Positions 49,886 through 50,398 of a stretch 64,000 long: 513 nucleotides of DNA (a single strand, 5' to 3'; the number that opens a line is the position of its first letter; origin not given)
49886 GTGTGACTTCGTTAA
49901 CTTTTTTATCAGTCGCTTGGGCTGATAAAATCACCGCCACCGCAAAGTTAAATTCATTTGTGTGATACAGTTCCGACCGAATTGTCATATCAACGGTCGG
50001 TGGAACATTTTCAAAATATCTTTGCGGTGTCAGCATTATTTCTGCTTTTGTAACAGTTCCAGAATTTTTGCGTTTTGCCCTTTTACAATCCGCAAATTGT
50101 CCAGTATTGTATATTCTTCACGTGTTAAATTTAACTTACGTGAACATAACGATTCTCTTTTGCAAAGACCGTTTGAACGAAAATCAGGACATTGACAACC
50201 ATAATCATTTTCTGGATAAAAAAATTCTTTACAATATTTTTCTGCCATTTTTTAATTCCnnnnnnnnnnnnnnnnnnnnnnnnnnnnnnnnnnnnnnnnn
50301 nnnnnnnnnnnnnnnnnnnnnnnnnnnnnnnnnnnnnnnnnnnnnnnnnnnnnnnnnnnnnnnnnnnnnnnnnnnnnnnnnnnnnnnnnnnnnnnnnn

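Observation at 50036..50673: Undescribed family of small cysteine-rich proteins with a C-[PK]-x4-5-[DNG]-G-[RKL]-C core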

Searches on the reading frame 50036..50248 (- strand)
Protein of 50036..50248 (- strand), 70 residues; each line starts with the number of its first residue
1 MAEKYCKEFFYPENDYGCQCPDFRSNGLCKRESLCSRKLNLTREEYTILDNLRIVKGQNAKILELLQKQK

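Call 4: search_protein_families(library=pfam, proteins=[window:50036-50248:-], max_evalue=10)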
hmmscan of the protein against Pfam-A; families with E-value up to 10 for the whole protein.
window:50036-50248:- (70 aa): 0 families

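Call 5: search_protein_families(library=ncbifam, proteins=[window:50036-50248:-], max_evalue=10)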
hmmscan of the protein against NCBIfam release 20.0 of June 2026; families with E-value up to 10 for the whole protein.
window:50036-50248:- (70 aa): 0 families

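Call 40: search_protein_families(library=phrogs, proteins=[window:50036-50248:-], max_evalue=1)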
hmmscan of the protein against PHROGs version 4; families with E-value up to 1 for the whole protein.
window:50036-50248:- (70 aa): 0 families

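Call 41: search_protein_families(library=padloc, proteins=[window:50036-50248:-], max_evalue=1)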
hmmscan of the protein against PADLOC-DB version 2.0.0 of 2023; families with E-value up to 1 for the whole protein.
window:50036-50248:- (70 aa): 0 families

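Call 44: find_homologous_proteins(query=A4, max_evalue=1)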
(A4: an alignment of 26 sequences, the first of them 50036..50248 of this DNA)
Query A4 (26 sequences) (70 aa, profile of the alignment): 41 proteins with E <= 1 among 664 candidates.
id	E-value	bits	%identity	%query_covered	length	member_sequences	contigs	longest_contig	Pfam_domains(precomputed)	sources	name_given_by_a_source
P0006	3.7e-47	176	43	20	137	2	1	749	-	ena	-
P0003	3.8e-47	176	53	21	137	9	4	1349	-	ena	-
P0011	1.2e-46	174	44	26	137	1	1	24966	-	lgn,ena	-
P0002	7.5e-46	172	31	64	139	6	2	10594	-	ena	-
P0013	1.3e-45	171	39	26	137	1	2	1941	-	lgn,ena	-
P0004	1.3e-45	171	35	24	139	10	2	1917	-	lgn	-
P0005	5.6e-45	169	33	50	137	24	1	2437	-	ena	-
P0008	6.9e-45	168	41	24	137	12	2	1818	-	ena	-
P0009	3.0e-44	166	34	49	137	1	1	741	-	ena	-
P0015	3.9e-44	166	43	20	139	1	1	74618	-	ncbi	-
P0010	4.9e-44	166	34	49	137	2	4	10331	-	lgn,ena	-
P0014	5.6e-44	166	35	24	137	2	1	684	-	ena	-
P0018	6.6e-44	165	43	20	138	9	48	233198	-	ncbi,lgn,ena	-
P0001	6.7e-44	165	29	40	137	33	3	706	-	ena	-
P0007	8.3e-44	165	34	49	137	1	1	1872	-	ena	-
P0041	9.8e-36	139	25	73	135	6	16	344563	-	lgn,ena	-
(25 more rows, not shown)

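Call 46: find_encoding_contigs(protein=P0041, flank=6000, max_places=1)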
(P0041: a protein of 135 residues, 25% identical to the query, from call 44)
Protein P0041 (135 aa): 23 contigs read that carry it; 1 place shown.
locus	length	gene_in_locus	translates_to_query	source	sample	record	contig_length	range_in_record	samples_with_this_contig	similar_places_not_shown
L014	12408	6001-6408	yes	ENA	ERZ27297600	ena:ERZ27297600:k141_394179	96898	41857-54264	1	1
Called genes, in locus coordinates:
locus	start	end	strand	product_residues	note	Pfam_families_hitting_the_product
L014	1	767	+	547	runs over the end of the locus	PF00890:FAD_binding_2 (faint), PF01134:GIDA, PF07992:Pyr_redox_2 (weak), PF12831:FAD_oxidored, PF13932:SAM_GIDA_C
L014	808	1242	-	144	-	-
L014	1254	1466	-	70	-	-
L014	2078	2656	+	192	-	-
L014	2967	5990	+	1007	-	PF00133:tRNA-synt_1, PF09334:tRNA-synt_1g (weak), PF08264:Anticodon_1, PF19302:DUF5915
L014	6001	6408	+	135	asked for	-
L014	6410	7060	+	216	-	PF00730:HhH-GPD, PF00633:HHH (faint)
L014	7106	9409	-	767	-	PF01588:tRNA_bind, PF03483:B3_4, PF03484:B5, PF17759:tRNA_synthFbeta, PF03147:FDX-ACB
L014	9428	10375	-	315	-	PF02912:Phe_tRNA-synt_N (weak), PF01409:tRNA-synt_2d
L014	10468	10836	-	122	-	PF00453:Ribosomal_L20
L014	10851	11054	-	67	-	PF01632:Ribosomal_L35p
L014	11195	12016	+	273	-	PF04085:MreC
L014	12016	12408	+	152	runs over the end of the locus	-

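Call 60: predict_structure(alignment_id=A5)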
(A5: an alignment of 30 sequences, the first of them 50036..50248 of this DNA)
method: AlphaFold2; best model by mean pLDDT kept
length: 70 residues; sequences in the alignment: 30
mean_pLDDT: 85.3   pTM: 0.68
mean pLDDT of the five models: 85.3, 85.1, 83.4, 82.9, 77.8
residues with pLDDT >= 90: 29; 70-90: 34; 50-70: 7; < 50: 0
segments of 3 or more residues with pLDDT < 50: none
pLDDT, mean of each block of 10 residues (from residue 1): 86 73 82 76 94 94 92
secondary structure, 60 per line:
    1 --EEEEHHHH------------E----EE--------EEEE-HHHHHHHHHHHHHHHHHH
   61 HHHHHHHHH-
elements in order: E3-6 H7-10 E38-41 H43-69
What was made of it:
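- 50036..50248 (-): Single-module gene ('S70', 70 aa): C6...C20-x8-C29-x5-C35, then a long helix ending LLQKQK. Its stop codon overlaps the nth start (TAATG). AF2 pLDDT 85 (call 60).
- The AF2 model of S70 is confident (pLDDT 85, pTM 0.68): strand 3-6, Cys-bearing loops, strand 38-41, helix 43-69 (call 60).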

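Call 63: fold_search(model_id=the predicted structure, library=pdb)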
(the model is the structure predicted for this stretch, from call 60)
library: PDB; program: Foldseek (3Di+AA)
matches with E <= 10: 1; with E <= 0.001: 0
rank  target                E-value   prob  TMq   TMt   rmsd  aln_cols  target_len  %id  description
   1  7ar9_z                9.0e+00  0.03  0.21  0.08   7.1        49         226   24  Cryo-EM structure of Polytomella Complex-I (membrane arm) (released 2021-12-08)

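Call 66: fold_search(model_id=the predicted structure, library=viral)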
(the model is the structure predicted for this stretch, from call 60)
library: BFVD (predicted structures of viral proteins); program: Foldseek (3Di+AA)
matches with E <= 10: 15; with E <= 0.001: 0
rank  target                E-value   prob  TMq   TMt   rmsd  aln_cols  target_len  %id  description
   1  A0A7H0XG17            3.4e+00  0.11  0.36  0.15   9.6        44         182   11  Uncharacterized protein [Pseudomonas phage phiK7A1]
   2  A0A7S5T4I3            4.5e+00  0.09  0.34  0.12   4.0        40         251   20  (no name in the UniProt tables at hand)
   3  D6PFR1                5.2e+00  0.23  0.39  0.27   2.3        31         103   26  (no name in the UniProt tables at hand)
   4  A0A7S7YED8            6.4e+00  0.21  0.41  0.34   0.8        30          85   20  Uncharacterized protein [Medusavirus stheno T3]
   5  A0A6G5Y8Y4            6.4e+00  0.03  0.22  0.14   7.1        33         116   18  (no name in the UniProt tables at hand)
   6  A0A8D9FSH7            7.9e+00  0.04  0.40  0.30   9.7        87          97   10  Uncharacterized protein [uncultured marine phage]
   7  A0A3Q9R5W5            7.9e+00  0.04  0.39  0.28   5.4        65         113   18  (no name in the UniProt tables at hand)
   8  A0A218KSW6            7.9e+00  0.02  0.26  0.10   6.3        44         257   20  (no name in the UniProt tables at hand)
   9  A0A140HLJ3            8.4e+00  0.06  0.29  0.29   5.1        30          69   23  Uncharacterized protein [Bacillus phage Deep Blue]
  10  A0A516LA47            8.4e+00  0.06  0.30  0.19   5.8        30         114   27  (no name in the UniProt tables at hand)
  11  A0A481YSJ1            9.0e+00  0.12  0.39  0.12   3.4        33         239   18  Calcineurin-like phosphoesterase [Marseillevirus LCMAC101]
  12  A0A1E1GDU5            9.0e+00  0.07  0.30  0.11   2.0        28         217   28  (no name in the UniProt tables at hand)
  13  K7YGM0                9.7e+00  0.03  0.27  0.20   8.0        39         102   15  Bacteriophage T5 Orf172 DNA-binding domain-containing protein [Megavirus courdo11]
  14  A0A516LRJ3            9.7e+00  0.03  0.33  0.12   5.7        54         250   13  (no name in the UniProt tables at hand)
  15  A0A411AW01            9.7e+00  0.02  0.28  0.20   7.6        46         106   24  Uncharacterized protein [Pantoea phage vB_PagM_LIET2]

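Call 78: find_related_loci(query=window:50036-50248:-, collection=viral_contigs, flank=5000)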
Query window:50036-50248:- (70 aa) in viral_contigs; peptide patterns used: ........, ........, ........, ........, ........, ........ (x = any residue, [..] = any of these).
15 stretches matched a pattern, but none encodes a relative of the query by tblastn (E <= 1e-3).

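Call 94: search_protein_families(library=pfam, alignment_id=A5, max_evalue=1)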
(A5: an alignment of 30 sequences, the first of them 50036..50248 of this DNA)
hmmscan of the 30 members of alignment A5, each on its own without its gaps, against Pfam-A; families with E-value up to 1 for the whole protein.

A. member 1, window:50036-50248:- (70 aa): 0 families

B. families by the number of members that match (of 30 scanned): 16 families
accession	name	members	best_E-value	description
PF04706.18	Dickkopf_N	1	0.0057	Dickkopf N-terminal cysteine-rich region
PF10650.14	zf-C3H1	1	0.0057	Putative zinc-finger domain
PF25510.1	Ubiquitin_DCDC1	1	0.011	Doublecortin domain-containing protein 1-like, ubiquitin domain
PF13761.12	DUF4166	1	0.017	Domain of unknown function (DUF4166)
PF00642.30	zf-CCCH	1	0.021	Zinc finger C-x8-C-x5-C-x3-H type (and similar)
PF02183.23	HALZ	1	0.027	Homeobox associated leucine zipper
PF15456.11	Uds1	1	0.033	Up-regulated During Septation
PF13913.12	zf-C2HC_2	1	0.049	zinc-finger of a C2HC-type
PF04799.18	Fzo_mitofusin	1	0.058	fzo-like conserved region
PF13869.12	NUDIX_2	1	0.081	Nucleotide hydrolase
PF25611.1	KCTD_C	1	0.084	KCTD C-terminal domain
PF04977.20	DivIC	1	0.12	Septum formation initiator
PF20806.3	Integrin_A_Ig_3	1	0.18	Integrin alpha Ig-like domain 3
PF18077.6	DUF5595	1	0.19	Domain of unknown function (DUF5595)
PF00309.25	Sigma54_AID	1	0.22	Sigma-54 factor, Activator interacting domain (AID)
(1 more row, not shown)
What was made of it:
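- Closest known: Eukaryotic CCCH zinc finger. Same: S70 has C-x8-C-x5-C. One family member gives a weak zf-CCCH hit (E=0.021, call 94).
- Tried and rejected: Pfam on 30 modules (call 94).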
